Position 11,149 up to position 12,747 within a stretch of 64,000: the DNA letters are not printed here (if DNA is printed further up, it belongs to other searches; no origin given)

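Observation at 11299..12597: Island gene A: 432-aa protein with a coiled-coil middle and a PD-x11-EVK nuclease-like C-terminus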

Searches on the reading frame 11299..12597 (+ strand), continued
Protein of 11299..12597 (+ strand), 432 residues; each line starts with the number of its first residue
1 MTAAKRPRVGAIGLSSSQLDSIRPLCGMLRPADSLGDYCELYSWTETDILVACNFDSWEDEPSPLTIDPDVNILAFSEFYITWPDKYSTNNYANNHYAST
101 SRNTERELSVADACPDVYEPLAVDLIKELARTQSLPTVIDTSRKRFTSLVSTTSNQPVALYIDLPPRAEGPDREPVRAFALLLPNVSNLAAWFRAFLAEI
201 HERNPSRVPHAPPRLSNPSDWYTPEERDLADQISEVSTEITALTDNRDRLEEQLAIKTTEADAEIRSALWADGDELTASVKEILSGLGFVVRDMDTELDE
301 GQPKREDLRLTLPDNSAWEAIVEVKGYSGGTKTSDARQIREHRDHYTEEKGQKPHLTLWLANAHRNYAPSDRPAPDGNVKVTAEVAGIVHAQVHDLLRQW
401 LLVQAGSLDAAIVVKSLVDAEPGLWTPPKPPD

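Call 47: get_annotated_region(hit=H1, flank=6000)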
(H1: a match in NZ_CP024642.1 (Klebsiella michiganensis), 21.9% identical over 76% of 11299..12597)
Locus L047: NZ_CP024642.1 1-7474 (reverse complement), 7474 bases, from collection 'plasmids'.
description: Klebsiella michiganensis strain F107 plasmid unnamed2, complete sequence
organism: Klebsiella michiganensis (NCBI taxid 1134687)
taxonomy: Bacteria; Pseudomonadota; Gammaproteobacteria; Enterobacterales; Enterobacteriaceae; Klebsiella; Klebsiella michiganensis
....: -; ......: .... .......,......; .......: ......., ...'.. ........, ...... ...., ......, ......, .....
typing (MOB-suite, as given by PLSDB): conjugative; replicon rep_cluster_2183; relaxase MOBF; mating-pair formation MPF_F
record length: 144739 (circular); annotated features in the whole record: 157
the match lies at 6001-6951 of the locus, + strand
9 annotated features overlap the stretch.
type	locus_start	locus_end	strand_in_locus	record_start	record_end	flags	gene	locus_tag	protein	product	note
CDS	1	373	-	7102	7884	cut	-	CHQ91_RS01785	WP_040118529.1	site-specific integrase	GO:0015074 - DNA integration [Evidence IEA]; GO:0006310 - DNA recombination [Evidence IEA]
CDS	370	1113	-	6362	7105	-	-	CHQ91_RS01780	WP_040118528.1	hypothetical protein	-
CDS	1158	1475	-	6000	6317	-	-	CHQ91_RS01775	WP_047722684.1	hypothetical protein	-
CDS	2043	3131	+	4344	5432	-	pifC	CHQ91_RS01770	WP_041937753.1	transcriptional repressor PifC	-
CDS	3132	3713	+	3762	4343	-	-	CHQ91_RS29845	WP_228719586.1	P-loop NTPase fold protein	-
CDS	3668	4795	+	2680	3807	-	-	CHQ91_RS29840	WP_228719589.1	P-loop NTPase fold protein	-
CDS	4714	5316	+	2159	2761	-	-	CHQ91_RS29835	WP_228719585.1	hypothetical protein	-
CDS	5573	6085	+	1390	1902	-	-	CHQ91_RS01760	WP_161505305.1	hypothetical protein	-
CDS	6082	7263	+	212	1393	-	-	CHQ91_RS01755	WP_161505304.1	hypothetical protein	-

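Call 48: get_annotated_region(hit=H2, flank=6000)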
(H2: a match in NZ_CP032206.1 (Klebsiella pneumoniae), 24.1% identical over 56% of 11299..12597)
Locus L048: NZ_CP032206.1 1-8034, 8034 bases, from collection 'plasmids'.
description: Klebsiella pneumoniae strain AR_0109 plasmid unnamed1, complete sequence
organism: Klebsiella pneumoniae (NCBI taxid 573)
taxonomy: Bacteria; Pseudomonadota; Gammaproteobacteria; Enterobacterales; Enterobacteriaceae; Klebsiella; Klebsiella pneumoniae
host: -; source: -; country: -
typing (MOB-suite, as given by PLSDB): non-mobilizable
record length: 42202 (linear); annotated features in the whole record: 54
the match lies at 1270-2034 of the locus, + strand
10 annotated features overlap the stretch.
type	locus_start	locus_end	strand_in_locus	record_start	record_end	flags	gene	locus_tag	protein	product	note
CDS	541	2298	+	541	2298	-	-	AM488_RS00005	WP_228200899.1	hypothetical protein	-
CDS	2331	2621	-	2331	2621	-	nadS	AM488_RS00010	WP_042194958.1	NadS family protein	-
CDS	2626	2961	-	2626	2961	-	-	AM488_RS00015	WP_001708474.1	type II toxin-antitoxin system RelE/ParE family toxin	-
CDS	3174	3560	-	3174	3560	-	-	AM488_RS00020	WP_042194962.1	hypothetical protein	-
CDS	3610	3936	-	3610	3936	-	-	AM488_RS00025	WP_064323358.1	hypothetical protein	-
CDS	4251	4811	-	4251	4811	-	-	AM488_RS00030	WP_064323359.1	hypothetical protein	-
CDS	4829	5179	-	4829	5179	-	-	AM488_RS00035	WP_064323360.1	hypothetical protein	-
CDS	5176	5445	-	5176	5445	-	-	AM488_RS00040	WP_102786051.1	hypothetical protein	-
CDS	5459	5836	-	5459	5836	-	-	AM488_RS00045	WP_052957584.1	hypothetical protein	-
CDS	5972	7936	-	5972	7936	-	-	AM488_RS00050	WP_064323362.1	DUF87 domain-containing protein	-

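Call 49: search_protein_families(library=padloc, proteins=[L047:6082-7263:+, L047:5573-6085:+, L048:541-2298:+, L045:9989-11350:+], max_evalue=0.1)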
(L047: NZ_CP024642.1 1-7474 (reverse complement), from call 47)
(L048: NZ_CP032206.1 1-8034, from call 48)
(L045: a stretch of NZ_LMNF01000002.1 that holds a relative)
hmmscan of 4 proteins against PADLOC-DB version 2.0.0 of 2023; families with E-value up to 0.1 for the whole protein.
L047:6082-7263:+ (393 aa): 0 families

L047:5573-6085:+ (170 aa): 0 families

L048:541-2298:+ (585 aa): 0 families

L045:9989-11350:+ (453 aa): 0 families

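Call 50: search_protein_families(library=pfam, proteins=[L047:6082-7263:+, L047:5573-6085:+, L048:541-2298:+], max_evalue=0.1)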
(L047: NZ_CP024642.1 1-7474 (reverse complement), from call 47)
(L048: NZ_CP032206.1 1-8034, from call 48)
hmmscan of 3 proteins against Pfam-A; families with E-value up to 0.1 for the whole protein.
L047:6082-7263:+ (393 aa): 0 families

L047:5573-6085:+ (170 aa): 1 family
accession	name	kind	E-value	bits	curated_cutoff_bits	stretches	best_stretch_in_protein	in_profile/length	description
PF10476.14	DUF2448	-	0.00032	21.1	24.5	1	88-160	84-157/205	Protein of unknown function C-terminus (DUF2448)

L048:541-2298:+ (585 aa): 1 family
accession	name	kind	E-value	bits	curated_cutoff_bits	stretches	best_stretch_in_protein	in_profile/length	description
PF06054.18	CoiA_nuc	-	0.059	13.9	20.3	0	408-446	52-91/158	Competence protein CoiA, nuclease-like domain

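Call 54: find_homologous_proteins(query=L048:541-2298:+, max_evalue=0.001)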
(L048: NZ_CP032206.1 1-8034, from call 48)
Query L048:541-2298:+ (585 aa): 387 proteins with E <= 0.001 among 8000 candidates; the best 120 are listed.
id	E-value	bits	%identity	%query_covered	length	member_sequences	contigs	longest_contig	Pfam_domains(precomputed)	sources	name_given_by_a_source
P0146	0.0e+0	1210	92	98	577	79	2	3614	-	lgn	-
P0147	0.0e+0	1135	89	95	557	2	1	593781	-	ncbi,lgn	ncbi:hypothetical protein ACI093_000124 [Cronobacter turicensis]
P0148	0.0e+0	1126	85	99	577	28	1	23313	-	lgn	-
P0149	0.0e+0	1096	83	99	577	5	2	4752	-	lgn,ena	-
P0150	1.9e-270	917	72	95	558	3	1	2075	-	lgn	-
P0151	2.4e-266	903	71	95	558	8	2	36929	-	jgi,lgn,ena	-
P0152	1.2e-264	898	69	95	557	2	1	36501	-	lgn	-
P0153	1.1e-246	838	66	95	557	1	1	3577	-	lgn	-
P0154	1.6e-246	838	66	95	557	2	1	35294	-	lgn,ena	-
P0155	4.2e-246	836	65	95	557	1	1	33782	-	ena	-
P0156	1.8e-244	831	65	95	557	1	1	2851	-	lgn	-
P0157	2.5e-224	764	62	94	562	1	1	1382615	-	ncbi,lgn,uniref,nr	ncbi:hypothetical protein PKO51_03710 [Yokenella regensburgei]|uniref:hypothetical protein n=1 Tax=Y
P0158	2.1e-223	761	61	94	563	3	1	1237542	-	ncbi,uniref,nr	ncbi:hypothetical protein [Enterobacter cloacae]|uniref:hypothetical protein n=1 Tax=Enterobacter cl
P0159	5.5e-223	760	61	94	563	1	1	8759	-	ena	-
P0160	3.9e-221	754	61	94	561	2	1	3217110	-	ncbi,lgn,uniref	ncbi:hypothetical protein ABRQ01_13940 [Pectobacterium aroidearum]|uniref:hypothetical protein n=1 T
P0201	4.0e-166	572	48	95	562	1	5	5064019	-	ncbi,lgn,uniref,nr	ncbi:hypothetical protein ECA1632 [Pectobacterium atrosepticum SCRI1043]|uniref:Uncharacterized prot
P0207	2.7e-152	527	46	95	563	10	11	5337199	-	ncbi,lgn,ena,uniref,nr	ncbi:hypothetical protein ACTM9O_13250 [Citrobacter freundii]|uniref:hypothetical protein n=1 Tax=Ci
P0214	9.8e-150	518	45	95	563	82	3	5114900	-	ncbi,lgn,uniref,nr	ncbi:hypothetical protein AAHW23_08090 [Klebsiella pneumoniae]|uniref:hypothetical protein n=2 Tax=K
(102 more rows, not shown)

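Call 56: find_encoding_contigs(protein=P0214, flank=8000, max_places=3)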
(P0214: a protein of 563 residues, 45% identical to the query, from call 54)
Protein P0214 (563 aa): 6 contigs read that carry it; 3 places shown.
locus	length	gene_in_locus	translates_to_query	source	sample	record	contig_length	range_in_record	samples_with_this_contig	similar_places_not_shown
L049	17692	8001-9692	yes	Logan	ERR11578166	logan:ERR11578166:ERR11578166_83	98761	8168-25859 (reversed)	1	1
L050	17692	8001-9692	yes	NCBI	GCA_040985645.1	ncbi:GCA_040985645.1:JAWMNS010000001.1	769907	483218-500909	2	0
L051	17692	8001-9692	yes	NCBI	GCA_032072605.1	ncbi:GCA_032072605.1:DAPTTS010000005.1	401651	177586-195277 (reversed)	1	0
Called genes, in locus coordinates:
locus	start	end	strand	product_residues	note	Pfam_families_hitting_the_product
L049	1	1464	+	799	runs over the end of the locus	PF00962:A_deaminase (weak)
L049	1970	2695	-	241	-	PF00117:GATase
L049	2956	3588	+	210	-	PF02311:AraC_binding (weak), PF00165:HTH_AraC (faint), PF12833:HTH_18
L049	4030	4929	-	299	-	-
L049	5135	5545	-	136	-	PF04266:ASCH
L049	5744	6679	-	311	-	PF00126:HTH_1, PF03466:LysR_substrate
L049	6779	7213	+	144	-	PF04657:DMT_YdcZ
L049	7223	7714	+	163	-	PF04657:DMT_YdcZ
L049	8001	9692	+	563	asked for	-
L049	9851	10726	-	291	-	PF00126:HTH_1, PF03466:LysR_substrate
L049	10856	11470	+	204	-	PF02798:GST_N (weak), PF13417:GST_N_3 (weak), PF13409:GST_N_2, PF13410:GST_C_2, PF00043:GST_C, PF14497:GST_C_3 (weak)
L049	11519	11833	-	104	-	-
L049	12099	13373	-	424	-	PF00109:ketoacyl-synt, PF02801:Ketoacyl-synt_C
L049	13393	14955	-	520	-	PF07690:MFS_1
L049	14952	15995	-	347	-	PF25919:BSH_CusB (faint), PF25917:BSH_RND, PF25881:HH_YBHG (weak), PF25954:Beta-barrel_RND_2 (weak), PF25990:Beta-barrel_YknX (weak)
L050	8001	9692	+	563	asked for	-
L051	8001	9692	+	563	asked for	-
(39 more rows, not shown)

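Call 57: find_encoding_contigs(protein=P0201, flank=8000, max_places=2)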
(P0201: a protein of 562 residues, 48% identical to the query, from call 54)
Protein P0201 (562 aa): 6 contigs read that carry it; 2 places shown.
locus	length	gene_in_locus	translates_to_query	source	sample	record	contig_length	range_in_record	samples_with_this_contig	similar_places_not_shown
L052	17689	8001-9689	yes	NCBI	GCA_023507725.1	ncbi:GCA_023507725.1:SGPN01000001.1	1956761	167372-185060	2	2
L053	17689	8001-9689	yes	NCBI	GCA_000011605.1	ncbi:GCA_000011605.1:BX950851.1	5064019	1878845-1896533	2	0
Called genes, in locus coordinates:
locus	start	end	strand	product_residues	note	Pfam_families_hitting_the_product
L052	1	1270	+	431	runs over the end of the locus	-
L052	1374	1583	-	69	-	PF01258:zf-dskA_traR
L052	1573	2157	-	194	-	PF11198:DUF2857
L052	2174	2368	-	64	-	PF05930:Phage_AlpA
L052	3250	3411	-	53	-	-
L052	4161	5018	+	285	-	PF02311:AraC_binding (weak), PF12833:HTH_18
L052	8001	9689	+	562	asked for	-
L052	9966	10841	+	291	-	PF19924:DUF6387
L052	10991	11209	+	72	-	PF05930:Phage_AlpA, PF12728:HTH_17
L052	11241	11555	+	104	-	-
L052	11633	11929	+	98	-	-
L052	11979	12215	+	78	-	-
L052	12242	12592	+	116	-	-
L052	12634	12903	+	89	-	PF22470:Histone_HNS_N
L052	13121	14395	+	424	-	PF13091:PLDc_2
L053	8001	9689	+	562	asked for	-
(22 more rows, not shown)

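Call 58: find_encoding_contigs(protein=P0207, flank=8000, max_places=3)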
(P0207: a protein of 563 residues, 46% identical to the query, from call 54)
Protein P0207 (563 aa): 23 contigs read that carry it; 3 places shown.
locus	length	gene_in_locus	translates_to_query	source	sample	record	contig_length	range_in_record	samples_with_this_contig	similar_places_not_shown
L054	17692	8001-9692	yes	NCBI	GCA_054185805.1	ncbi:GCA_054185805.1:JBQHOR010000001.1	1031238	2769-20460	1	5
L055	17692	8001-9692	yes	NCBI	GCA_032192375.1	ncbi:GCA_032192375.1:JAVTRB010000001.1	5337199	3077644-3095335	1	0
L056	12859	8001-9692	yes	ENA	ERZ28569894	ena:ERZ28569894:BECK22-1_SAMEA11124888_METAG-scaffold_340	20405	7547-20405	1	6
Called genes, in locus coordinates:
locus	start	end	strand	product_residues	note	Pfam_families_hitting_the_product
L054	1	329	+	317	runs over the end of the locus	PF02086:MethyltransfD12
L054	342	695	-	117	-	PF06530:Phage_antitermQ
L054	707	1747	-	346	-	PF06147:DUF968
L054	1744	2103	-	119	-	PF05866:RusA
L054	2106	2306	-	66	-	-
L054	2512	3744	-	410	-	-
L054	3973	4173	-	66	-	-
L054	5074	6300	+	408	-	PF01024:Colicin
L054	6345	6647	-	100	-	-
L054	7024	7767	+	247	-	PF22945:LEM-3_GIY-YIG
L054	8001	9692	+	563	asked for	-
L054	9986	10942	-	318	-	-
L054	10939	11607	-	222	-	-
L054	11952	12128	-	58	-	-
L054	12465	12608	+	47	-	-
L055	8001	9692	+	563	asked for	-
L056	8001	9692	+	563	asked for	-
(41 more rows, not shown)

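Call 76: search_protein_representatives(alignment_id=A5)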
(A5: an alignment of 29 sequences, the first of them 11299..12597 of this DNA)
Query: 29 sequences, 452 profile positions. Proteins with E-value up to 0.001 (for the whole library): 4277; up to 1e-10: 2414; up to 1e-30: 1122. The best 150 are listed.
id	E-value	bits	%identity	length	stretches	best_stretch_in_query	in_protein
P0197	1.7e-124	432.7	-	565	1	1-451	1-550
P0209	9.8e-123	426.9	-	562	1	1-451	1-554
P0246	3.1e-119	415.3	-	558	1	1-452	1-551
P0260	3.7e-119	415.1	-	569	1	1-452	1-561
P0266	2.5e-113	395.8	-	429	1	3-442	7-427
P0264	8.6e-113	394.1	-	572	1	2-451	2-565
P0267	1.9e-112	393.0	-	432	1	1-444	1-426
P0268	8.7e-111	387.5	-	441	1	1-444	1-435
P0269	5.1e-107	375.0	-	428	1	4-444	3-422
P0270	1.5e-104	366.9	-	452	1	3-438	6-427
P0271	2.6e-104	366.1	-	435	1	2-444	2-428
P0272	4.8e-104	365.2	-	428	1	2-443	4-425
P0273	3.7e-103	362.3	-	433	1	4-443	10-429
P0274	5.8e-102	358.4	-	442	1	3-444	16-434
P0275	9.8e-102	357.6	-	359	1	109-445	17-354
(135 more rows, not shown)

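Call 78: predict_structure(alignment_id=A4)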
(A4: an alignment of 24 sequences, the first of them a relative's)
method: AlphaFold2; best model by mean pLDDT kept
length: 563 residues; sequences in the alignment: 24
mean_pLDDT: 86.8   pTM: 0.53
mean pLDDT of the five models: 86.8, 86.7, 86.2, 85.7, 83.9
residues with pLDDT >= 90: 295; 70-90: 210; 50-70: 55; < 50: 3
segments of 3 or more residues with pLDDT < 50: 1-3
pLDDT, mean of each block of 10 residues (from residue 1): 70 94 91 92 88 93 95 86 87 91 95 94 93 78 90 86 92 90 93 90 95 94 95 94 85 69 63 84 89 89 85 85 93 89 56 83 90 60 84 87 83 62 84 89 93 93 93 90 92 86 92 91 91 85 89 92 86
secondary structure, 60 per line:
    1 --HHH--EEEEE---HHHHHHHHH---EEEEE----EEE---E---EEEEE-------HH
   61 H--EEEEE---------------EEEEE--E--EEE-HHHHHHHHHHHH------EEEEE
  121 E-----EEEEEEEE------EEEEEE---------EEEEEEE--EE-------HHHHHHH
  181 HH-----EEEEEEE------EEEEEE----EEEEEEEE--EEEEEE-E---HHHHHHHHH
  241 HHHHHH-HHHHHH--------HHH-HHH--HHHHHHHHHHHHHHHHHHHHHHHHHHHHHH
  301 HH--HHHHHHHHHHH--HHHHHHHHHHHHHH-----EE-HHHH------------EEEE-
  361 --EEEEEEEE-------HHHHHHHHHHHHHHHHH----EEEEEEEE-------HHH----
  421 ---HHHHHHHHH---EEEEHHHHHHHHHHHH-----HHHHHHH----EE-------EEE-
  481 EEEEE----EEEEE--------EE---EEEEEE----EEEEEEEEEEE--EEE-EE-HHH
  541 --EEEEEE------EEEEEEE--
elements in order: E8-12 H16-24 E28-32 E37-39 E47-51 E64-68 E84-88 E94-96 H98-109 E116-121 E127-134 E141-146 E156-162 H174-182 E188-194 E201-206 E211-218 E221-226 H232-246 H248-253 H271-302 H305-315 H318-331 H340-343 E356-359 E363-370 H378-394 E399-406 H424-432 E436-439 H440-451 H457-463 E477-479 E481-485 E490-494 E508-513 E518-528 E531-533 E543-548 E555-561

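Call 80: search_protein_families(library=pfam, alignment_id=A6, max_evalue=0.001)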
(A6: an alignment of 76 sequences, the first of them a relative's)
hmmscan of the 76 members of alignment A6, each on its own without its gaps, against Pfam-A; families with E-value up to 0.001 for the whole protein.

A. member 1, P0266 (429 aa): 0 families

B. families by the number of members that match (of 76 scanned): 0 families

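Call 81: search_protein_families(library=padloc, alignment_id=A6, max_evalue=0.001)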
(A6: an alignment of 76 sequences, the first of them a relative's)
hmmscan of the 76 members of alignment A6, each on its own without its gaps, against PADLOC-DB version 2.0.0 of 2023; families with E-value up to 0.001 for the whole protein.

A. member 1, P0266 (429 aa): 0 families

B. families by the number of members that match (of 76 scanned): 0 families

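Call 84: search_dna_similar(query=P0207, collection=phages, mode=protein, max_evalue=0.001, max_rows=12)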
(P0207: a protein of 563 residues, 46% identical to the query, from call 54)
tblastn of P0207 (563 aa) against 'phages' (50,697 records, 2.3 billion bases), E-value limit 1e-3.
Records with a match: 1; places in all: 1; records where one place covers at least 80% of the query: 1.
Best place of each record, by identity: <60% 1.
By first word of the organism name: Bacteriophage 1.
By host as written in the record: - 1.
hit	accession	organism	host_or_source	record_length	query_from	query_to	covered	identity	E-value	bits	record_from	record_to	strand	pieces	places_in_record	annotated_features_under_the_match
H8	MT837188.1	Bacteriophage sp.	human fecal samples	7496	46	560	91%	28.9%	3e-51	195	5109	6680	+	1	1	record has no annotation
